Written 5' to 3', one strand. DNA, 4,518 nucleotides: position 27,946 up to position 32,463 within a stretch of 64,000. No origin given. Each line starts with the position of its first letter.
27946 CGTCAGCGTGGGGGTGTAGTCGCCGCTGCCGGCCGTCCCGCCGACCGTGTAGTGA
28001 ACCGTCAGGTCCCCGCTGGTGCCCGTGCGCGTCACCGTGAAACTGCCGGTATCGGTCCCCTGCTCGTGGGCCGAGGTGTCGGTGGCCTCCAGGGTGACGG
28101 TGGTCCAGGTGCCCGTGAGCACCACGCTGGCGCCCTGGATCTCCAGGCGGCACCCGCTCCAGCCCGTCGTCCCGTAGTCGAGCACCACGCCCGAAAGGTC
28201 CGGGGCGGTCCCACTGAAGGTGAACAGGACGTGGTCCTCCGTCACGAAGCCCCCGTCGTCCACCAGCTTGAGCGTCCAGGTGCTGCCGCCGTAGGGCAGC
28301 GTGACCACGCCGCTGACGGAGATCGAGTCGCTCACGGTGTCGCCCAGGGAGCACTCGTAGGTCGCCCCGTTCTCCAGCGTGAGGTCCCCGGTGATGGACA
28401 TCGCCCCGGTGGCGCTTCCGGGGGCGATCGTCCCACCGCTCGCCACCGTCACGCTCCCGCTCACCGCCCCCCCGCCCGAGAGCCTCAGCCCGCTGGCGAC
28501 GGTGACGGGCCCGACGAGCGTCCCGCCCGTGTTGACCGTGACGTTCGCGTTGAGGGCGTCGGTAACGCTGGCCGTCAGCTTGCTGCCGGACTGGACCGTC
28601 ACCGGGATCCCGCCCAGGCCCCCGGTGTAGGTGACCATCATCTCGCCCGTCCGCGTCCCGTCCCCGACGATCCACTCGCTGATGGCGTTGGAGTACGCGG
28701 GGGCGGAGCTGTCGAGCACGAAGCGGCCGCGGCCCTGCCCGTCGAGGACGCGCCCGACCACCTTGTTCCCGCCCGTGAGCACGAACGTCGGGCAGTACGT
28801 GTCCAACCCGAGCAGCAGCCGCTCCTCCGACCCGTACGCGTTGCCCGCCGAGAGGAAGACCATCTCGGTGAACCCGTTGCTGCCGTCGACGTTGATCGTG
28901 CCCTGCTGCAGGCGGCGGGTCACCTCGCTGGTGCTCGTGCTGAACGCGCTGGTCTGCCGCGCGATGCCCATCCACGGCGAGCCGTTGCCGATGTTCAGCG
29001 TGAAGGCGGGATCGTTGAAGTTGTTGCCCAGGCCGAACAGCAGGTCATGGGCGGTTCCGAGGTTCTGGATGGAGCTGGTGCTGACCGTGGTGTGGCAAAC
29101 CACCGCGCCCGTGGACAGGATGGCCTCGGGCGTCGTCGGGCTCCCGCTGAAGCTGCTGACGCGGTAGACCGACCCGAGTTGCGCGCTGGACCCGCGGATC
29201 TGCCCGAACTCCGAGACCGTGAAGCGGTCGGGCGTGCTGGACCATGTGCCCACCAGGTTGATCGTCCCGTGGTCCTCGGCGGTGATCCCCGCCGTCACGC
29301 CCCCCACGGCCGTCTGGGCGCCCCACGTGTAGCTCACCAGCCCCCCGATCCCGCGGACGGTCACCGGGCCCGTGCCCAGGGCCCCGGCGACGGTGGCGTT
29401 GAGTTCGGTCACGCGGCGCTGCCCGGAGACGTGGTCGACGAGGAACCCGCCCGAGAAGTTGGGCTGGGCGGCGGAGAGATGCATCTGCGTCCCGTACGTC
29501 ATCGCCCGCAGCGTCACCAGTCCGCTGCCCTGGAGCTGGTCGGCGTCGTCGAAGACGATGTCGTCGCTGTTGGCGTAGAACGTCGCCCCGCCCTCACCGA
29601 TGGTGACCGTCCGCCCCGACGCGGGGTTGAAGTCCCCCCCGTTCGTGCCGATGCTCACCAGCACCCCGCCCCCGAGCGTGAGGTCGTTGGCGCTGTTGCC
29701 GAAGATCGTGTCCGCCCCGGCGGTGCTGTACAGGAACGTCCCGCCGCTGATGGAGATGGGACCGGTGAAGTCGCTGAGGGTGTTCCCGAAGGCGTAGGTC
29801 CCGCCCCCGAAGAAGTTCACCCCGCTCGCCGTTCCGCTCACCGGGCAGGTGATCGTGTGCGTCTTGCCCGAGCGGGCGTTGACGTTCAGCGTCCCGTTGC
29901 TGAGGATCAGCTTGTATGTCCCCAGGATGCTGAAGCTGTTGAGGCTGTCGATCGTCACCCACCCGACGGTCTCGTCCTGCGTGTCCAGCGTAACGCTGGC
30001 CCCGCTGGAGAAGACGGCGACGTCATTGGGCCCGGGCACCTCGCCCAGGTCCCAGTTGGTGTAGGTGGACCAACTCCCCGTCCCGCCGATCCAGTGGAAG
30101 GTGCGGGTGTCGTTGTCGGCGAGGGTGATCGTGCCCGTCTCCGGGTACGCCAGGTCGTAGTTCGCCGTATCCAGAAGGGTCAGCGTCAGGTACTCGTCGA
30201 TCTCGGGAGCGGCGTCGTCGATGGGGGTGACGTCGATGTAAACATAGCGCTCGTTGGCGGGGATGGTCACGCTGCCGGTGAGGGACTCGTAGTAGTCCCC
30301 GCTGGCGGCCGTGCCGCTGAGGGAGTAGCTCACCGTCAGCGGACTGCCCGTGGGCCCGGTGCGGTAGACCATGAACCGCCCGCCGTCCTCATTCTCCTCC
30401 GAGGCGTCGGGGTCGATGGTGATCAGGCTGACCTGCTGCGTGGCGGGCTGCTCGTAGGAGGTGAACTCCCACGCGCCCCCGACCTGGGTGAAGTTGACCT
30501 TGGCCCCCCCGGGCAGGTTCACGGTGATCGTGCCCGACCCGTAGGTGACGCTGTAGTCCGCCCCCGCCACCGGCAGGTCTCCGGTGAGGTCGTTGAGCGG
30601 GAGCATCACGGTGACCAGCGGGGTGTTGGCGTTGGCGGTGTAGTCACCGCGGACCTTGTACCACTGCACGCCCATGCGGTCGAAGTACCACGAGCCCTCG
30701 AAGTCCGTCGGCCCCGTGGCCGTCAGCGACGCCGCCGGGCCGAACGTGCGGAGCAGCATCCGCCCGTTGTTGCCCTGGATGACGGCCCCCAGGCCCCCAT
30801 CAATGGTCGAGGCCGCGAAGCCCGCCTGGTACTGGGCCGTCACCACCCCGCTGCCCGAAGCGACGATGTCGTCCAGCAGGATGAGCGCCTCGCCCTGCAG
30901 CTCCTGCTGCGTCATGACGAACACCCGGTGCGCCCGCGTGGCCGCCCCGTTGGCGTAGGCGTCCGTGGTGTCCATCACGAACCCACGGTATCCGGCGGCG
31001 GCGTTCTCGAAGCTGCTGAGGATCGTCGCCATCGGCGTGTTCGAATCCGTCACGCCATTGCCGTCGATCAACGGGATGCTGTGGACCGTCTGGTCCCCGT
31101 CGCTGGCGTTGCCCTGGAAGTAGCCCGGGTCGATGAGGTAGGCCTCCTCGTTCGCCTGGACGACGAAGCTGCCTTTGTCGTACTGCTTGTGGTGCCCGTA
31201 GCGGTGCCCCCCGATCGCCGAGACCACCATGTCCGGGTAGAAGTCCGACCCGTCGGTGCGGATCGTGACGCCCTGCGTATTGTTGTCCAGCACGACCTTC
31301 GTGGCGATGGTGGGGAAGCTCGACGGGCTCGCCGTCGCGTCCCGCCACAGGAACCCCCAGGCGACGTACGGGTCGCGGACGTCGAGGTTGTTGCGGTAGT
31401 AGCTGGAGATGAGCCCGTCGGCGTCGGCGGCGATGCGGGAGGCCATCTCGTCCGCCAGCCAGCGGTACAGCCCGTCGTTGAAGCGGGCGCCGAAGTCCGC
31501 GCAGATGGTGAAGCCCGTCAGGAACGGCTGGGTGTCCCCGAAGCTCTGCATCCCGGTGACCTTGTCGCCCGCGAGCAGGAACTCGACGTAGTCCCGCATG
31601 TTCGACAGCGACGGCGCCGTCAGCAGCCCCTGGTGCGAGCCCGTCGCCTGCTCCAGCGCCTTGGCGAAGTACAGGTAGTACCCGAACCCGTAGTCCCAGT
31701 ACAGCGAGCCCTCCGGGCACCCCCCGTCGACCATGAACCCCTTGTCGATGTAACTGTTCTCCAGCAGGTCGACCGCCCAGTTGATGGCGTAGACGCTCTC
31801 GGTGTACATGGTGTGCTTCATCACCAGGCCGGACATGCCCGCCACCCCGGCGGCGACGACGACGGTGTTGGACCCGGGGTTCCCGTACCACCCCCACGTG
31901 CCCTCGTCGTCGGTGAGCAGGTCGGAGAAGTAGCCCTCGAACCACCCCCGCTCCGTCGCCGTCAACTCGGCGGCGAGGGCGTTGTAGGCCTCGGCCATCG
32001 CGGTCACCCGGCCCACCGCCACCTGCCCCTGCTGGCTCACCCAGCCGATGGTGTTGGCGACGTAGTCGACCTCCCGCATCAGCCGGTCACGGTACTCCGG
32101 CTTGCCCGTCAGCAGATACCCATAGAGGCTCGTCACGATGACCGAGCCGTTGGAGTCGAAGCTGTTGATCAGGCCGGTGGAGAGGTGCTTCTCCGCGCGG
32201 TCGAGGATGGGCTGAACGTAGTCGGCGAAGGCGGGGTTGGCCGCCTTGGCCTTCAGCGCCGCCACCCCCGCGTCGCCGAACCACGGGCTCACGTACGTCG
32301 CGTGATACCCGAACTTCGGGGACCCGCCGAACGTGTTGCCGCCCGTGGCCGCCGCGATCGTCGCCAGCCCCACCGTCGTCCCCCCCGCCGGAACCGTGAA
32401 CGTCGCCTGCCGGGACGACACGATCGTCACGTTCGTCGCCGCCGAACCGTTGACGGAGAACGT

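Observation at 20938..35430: A 14.5-kb single gene for a ~4830-aa secreted mosaic protein combining polysaccharide-lyase-like modules, adhesin arrays and a protease motif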

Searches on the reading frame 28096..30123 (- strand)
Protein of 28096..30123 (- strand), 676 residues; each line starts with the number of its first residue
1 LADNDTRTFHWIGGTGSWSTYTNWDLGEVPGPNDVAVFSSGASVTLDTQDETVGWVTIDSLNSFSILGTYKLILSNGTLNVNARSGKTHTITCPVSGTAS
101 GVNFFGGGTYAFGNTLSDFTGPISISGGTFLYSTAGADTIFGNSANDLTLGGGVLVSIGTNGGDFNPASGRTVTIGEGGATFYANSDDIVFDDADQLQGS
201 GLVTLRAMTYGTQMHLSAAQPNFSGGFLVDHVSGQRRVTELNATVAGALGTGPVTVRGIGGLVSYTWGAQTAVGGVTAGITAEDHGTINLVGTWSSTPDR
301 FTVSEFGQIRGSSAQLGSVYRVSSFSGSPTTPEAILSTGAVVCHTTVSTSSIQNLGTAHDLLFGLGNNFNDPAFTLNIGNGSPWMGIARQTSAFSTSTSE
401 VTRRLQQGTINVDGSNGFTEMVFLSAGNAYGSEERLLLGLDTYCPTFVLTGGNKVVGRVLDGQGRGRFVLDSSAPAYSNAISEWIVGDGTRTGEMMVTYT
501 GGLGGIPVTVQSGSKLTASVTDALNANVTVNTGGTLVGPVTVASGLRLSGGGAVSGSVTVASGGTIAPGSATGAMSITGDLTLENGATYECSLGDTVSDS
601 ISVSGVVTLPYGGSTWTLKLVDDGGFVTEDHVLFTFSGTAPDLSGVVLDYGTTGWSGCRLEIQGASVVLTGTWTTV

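Call 9: search_protein_families(library=pfam, proteins=[window:28096-30123:-], max_evalue=1)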
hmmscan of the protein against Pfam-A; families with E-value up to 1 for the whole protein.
window:28096-30123:- (676 aa): 5 families
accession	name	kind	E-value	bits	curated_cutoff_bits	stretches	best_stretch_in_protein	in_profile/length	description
PF10162.14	G8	-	0.017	15.4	22.9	0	24-60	2-39/124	G8 domain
PF00353.25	HemolysinCabind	-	0.029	14.8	23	1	127-153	5-31/36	RTX calcium-binding nonapeptide repeat (4 copies)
PF04519.19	Bactofilin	-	0.054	14.2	27.9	1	523-590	12-77/98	Polymer-forming cytoskeletal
PF14828.11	Amnionless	-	0.096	11.9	30.4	1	11-89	4-75/442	Amnionless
PF24441.1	DUF7560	-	0.14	12.4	27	1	333-352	23-42/44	Family of unknown function (DUF7560)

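Call 46: search_protein_families(library=ncbifam, proteins=[window:28096-30123:-], max_evalue=1)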
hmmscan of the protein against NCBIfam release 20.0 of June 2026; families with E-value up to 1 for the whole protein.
window:28096-30123:- (676 aa): 1 family
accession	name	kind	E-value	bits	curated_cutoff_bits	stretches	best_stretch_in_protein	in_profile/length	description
NF051851.1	AtpSerPepEprS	equivalog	4.3e-10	38.3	1700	1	531-621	480-567/988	autotransporter serine peptidase EprS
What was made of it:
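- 28111..30102 (-): Residues 1777-2440: Gly/Thr/Ser-rich beta-strand repeat region. Presumed beta-helix; its C-terminal part resembles an autotransporter passenger. NCBIfam EprS passenger segment at E 4.3e-10, residues about 2300-2390 (call 46).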

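Call 70: search_solved_structures(query=window:28096-30123:-, max_evalue=1)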
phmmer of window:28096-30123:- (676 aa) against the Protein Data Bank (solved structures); distinct sequences matched with E-value up to 1: 1.
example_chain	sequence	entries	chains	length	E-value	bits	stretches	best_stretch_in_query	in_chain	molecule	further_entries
8wzz_A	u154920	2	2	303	0.26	12.8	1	373-436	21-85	SDR16 | short-chain dehydrogenase/reductase 16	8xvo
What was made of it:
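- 28111..30102 (-): No Pfam or PDB sequence match (calls 9, 70).
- Tried and rejected: Pfam and PDB sequence searches of region F (residues 1777-2440) gave nothing usable (calls 9, 70).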

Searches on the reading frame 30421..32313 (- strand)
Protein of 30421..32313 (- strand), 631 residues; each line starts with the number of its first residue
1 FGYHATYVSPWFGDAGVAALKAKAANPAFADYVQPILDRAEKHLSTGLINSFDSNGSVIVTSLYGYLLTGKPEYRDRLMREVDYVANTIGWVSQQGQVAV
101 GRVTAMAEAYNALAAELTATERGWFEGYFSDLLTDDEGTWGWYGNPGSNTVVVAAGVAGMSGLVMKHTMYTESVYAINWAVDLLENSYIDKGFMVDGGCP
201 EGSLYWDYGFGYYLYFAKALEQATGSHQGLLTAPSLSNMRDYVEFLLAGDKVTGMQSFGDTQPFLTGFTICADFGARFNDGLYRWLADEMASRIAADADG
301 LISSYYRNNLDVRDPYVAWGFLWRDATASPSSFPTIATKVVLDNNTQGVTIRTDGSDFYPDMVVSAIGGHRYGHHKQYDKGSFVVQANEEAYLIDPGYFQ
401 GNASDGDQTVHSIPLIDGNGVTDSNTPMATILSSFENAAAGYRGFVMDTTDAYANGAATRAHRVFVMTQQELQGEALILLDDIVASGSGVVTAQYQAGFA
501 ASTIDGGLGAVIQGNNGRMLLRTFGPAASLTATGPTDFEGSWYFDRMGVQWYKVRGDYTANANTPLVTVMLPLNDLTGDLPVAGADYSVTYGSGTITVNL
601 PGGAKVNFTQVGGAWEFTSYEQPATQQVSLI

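Call 9: search_protein_families(library=pfam, proteins=[window:30421-32313:-], max_evalue=1)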
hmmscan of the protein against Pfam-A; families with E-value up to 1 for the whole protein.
window:30421-32313:- (631 aa): 3 families
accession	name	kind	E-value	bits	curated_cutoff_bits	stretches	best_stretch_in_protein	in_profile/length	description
PF07940.18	Hepar_II_III_C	-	2.4e-07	31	24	1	365-548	29-212/237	Heparinase II/III-like, C-terminal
PF05227.19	CHASE3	-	0.052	13.9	28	0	61-82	27-48/138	CHASE3 domain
PF13861.12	FLgD_tudor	-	0.11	13.2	26.9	1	588-611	33-57/58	FlgD Tudor-like domain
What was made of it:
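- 30451..32295 (-): Residues 1046-1660: polysaccharide lyase of the (alpha/alpha)6-toroid plus beta-sandwich type (heparinase II/III-like). Putative catalytic residues Tyr1244 and His1414. Hepar_II_III_C 31 bits (call 9).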

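Call 18: search_solved_structures(query=window:30421-32313:-, max_evalue=0.1)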
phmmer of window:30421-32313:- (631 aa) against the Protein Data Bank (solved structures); distinct sequences matched with E-value up to 0.1: 5.
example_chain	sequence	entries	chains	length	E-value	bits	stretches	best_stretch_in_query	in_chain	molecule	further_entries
8khw_A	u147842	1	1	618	3.3e-07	32.4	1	64-402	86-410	DUF4962 domain-containing protein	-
9o3q_A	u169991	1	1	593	0.00033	22.4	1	62-248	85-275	PL35 chondroitinase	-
8khv_A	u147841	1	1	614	0.00047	22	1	193-398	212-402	Heparinase II/III-like protein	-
8r75_A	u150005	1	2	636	0.011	17.4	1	194-249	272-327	Heparinase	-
8r6z_B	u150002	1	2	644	0.011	17.4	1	194-249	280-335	Heparinase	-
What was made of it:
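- Lyase: PDB matches to PL35 enzymes (call 18).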

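Call 46: search_protein_families(library=ncbifam, proteins=[window:30421-32313:-], max_evalue=1)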
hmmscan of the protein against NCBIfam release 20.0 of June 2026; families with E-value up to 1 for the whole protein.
window:30421-32313:- (631 aa): 1 family
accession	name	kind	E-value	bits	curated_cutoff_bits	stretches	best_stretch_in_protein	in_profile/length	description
NF005537.0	PRK07199.1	subfamily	0.022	13.9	322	1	462-495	199-232/301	ribose-phosphate diphosphokinase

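Call 51: search_solved_structures(query=window:30421-32313:-, max_evalue=0.01, show_alignments=3)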
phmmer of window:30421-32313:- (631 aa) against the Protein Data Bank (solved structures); distinct sequences matched with E-value up to 0.01: 3.
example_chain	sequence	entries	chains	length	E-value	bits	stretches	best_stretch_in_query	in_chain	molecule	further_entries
8khw_A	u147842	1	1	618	3.3e-07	32.4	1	64-402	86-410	DUF4962 domain-containing protein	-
9o3q_A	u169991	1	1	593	0.00033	22.4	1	62-248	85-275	PL35 chondroitinase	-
8khv_A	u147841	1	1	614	0.00047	22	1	193-398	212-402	Heparinase II/III-like protein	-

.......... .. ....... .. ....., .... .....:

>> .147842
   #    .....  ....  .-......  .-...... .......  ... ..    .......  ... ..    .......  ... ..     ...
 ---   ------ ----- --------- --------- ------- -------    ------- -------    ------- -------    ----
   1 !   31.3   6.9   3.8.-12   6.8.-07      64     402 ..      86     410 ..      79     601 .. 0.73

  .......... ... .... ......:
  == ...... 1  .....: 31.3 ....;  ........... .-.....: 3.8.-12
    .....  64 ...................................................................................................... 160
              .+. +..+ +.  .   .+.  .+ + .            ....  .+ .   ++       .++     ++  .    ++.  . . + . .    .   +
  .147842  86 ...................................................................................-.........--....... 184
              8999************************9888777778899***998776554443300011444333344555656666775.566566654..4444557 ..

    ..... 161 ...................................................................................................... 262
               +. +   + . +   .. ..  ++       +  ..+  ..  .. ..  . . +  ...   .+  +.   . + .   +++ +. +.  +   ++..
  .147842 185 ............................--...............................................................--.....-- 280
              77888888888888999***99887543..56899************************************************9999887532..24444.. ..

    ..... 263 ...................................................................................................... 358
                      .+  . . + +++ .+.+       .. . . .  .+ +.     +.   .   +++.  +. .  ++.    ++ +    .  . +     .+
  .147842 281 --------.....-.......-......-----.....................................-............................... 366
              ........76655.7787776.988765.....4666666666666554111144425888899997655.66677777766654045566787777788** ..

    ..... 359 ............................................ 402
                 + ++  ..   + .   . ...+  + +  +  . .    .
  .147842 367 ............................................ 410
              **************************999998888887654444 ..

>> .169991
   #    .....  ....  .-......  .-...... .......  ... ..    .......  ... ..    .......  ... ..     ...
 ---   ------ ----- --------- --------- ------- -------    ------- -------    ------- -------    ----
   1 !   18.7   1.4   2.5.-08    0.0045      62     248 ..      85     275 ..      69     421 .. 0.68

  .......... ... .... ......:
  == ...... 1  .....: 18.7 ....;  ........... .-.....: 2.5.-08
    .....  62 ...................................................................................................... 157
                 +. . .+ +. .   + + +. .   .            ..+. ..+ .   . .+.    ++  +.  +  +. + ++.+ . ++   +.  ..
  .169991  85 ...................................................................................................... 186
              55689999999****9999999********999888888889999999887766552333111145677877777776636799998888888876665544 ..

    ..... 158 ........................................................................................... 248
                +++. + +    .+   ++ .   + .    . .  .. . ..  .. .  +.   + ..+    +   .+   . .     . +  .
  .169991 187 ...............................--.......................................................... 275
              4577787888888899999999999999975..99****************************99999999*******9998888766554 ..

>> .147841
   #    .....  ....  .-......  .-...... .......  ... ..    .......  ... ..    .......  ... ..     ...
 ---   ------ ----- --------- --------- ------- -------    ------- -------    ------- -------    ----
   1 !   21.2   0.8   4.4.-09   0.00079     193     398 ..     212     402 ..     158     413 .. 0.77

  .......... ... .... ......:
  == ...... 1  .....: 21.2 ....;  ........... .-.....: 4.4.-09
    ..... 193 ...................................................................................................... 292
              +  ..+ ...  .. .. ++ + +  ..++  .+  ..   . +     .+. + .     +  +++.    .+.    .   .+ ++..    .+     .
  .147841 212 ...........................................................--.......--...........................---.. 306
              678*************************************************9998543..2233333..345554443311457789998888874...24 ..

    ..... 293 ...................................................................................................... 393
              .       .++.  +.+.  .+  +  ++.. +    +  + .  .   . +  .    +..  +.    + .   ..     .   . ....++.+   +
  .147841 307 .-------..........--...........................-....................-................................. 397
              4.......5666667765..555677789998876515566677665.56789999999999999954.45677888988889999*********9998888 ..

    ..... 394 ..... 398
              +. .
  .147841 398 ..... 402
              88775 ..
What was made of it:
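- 30451..32295 (-): PDB matches to PL35 GAG lyases 8KHW (E 3e-7), 9O3Q and 8KHV (calls 18, 51).
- On Heparinase II/III-type polysaccharide lyase (PL12/15/17/21/35 fold): Asn187 of 8KHW aligns with Gly in 'YGNPGSN', but Asn residues lie two positions to either side and the alignment there is weak (call 51).
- The lyase neutraliser Asn is not aligned (call 51).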

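Call 72: find_related_loci(query=window:30421-32313:-, collection=metagenome_contigs, flank=6000)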
Query window:30421-32313:- (631 aa) in metagenome_contigs; peptide patterns used: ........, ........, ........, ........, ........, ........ (x = any residue, [..] = any of these).
22 stretches matched a pattern; 1 encode a relative of the query (tblastn E <= 1e-3); 1 distinct loci.
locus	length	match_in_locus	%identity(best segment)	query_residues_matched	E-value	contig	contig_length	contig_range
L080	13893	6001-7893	78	1-631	0e+0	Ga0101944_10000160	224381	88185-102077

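Call 80: search_protein_families(library=pfam, proteins=[L080:12436-13311:+, L080:13311-13892:+, L080:1-2484:-], max_evalue=0.01)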
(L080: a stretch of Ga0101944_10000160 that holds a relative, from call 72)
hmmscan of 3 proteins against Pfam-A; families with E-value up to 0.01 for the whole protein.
L080:12436-13311:+ (292 aa): 4 families
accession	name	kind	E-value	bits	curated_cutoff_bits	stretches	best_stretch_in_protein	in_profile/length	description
PF00404.24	Dockerin_1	-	2.1e-08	34.7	22.9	1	176-225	1-54/57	Dockerin type I domain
PF13833.12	EF-hand_8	-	0.00026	21.1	28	0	164-196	24-53/54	EF-hand domain pair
PF13499.12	EF-hand_7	-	0.004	17.9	30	0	208-230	12-34/67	EF-hand domain pair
PF00036.39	EF-hand_1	-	0.0041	17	25.4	0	207-223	9-25/29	EF hand domain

L080:13311-13892:+ (194 aa): 2 families
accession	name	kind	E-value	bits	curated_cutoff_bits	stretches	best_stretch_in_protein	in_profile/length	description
PF00884.28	Sulfatase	-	2.1e-20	73.7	25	1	4-110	1-104/301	Sulfatase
PF01663.27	Phosphodiest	-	1.6e-06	28.4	23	1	7-72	2-66/342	Type I phosphodiesterase / nucleotide pyrophosphatase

L080:1-2484:- (828 aa): 0 families
